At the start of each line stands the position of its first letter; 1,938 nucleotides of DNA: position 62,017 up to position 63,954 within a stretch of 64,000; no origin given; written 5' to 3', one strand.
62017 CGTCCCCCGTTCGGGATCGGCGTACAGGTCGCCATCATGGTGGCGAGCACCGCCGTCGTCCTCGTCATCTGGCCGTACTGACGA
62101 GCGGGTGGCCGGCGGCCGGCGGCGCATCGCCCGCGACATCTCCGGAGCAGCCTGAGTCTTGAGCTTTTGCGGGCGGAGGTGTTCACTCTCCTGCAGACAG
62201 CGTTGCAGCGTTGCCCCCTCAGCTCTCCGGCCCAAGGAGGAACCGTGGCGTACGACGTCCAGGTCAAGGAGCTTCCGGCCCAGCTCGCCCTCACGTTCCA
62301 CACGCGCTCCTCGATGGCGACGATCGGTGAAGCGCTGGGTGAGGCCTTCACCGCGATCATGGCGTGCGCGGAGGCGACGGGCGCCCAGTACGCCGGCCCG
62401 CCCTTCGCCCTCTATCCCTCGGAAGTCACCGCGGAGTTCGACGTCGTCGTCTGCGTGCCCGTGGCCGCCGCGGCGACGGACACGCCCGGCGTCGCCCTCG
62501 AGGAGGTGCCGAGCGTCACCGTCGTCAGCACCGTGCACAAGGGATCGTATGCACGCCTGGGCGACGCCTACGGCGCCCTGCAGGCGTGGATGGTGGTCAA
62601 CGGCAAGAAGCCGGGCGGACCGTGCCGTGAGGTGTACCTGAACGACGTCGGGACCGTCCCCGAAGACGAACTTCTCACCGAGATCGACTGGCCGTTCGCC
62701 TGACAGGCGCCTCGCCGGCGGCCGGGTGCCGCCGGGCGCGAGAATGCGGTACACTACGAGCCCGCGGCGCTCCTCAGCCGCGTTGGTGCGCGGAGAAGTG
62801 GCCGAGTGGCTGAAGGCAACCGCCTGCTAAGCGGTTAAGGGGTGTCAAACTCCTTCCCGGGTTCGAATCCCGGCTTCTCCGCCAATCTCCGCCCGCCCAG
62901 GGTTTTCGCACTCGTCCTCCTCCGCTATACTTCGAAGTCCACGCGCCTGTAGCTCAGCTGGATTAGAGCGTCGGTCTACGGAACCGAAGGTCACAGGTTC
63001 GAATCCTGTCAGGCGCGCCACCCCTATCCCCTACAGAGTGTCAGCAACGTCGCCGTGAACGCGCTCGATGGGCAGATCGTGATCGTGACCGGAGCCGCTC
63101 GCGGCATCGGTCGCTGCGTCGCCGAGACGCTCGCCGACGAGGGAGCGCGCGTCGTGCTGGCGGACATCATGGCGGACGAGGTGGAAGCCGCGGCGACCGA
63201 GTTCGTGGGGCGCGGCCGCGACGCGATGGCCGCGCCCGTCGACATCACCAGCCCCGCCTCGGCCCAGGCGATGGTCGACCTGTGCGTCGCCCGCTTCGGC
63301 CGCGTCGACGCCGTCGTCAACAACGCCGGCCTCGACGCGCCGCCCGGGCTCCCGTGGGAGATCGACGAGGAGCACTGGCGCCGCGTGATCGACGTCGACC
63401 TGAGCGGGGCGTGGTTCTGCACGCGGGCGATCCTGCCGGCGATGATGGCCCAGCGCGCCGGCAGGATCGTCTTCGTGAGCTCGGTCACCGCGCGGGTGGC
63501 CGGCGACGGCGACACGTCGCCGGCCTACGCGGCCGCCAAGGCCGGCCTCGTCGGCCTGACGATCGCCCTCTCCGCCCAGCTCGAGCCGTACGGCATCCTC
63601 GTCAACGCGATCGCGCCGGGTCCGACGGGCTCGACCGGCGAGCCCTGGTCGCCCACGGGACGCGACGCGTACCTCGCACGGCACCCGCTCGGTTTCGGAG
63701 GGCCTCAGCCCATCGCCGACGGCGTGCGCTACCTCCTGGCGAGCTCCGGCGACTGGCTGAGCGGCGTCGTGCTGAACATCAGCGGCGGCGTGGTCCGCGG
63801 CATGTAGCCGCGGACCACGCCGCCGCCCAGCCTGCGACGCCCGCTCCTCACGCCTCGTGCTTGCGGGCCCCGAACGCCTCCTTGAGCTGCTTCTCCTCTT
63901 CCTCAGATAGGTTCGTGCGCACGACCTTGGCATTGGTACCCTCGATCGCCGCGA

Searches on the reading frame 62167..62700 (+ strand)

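Call 14: search_protein_families(library=pfam, proteins=[window:62167-62700:+], max_evalue=0.001)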
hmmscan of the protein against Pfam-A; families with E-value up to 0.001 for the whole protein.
window:62167-62700:+ (178 aa): 2 families
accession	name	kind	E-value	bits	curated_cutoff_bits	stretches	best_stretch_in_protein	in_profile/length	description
PF06445.20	GyrI-like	-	4.6e-16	59.9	26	1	30-176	2-153/155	GyrI-like small molecule binding domain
PF14526.11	Cass2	-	0.00037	21.2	27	0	83-160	57-137/150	Integron-associated effector binding protein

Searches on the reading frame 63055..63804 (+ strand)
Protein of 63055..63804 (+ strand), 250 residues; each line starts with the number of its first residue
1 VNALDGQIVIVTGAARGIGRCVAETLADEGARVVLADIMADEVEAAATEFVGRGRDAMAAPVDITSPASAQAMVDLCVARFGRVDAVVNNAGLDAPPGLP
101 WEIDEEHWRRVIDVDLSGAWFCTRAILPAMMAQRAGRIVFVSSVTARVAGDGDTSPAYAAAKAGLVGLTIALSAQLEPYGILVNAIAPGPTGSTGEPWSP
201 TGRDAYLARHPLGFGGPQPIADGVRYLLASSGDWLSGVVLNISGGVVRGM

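Call 14: search_protein_families(library=pfam, proteins=[window:63055-63804:+], max_evalue=0.001)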
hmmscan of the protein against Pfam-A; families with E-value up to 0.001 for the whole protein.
window:63055-63804:+ (250 aa): 4 families
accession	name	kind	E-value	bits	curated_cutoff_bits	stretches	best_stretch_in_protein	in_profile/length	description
PF00106.31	adh_short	-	8.8e-53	179.1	26.6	1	7-192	1-183/195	short chain dehydrogenase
PF13561.12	adh_short_C2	-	1.2e-47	163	27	1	13-246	1-235/236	Enoyl-(Acyl carrier protein) reductase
PF08659.16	KR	-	5.1e-13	49.8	22.6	1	9-165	3-156/180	KR domain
PF01370.27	Epimerase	-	0.00057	19.8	20.9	0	9-156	1-126/240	NAD dependent epimerase/dehydratase family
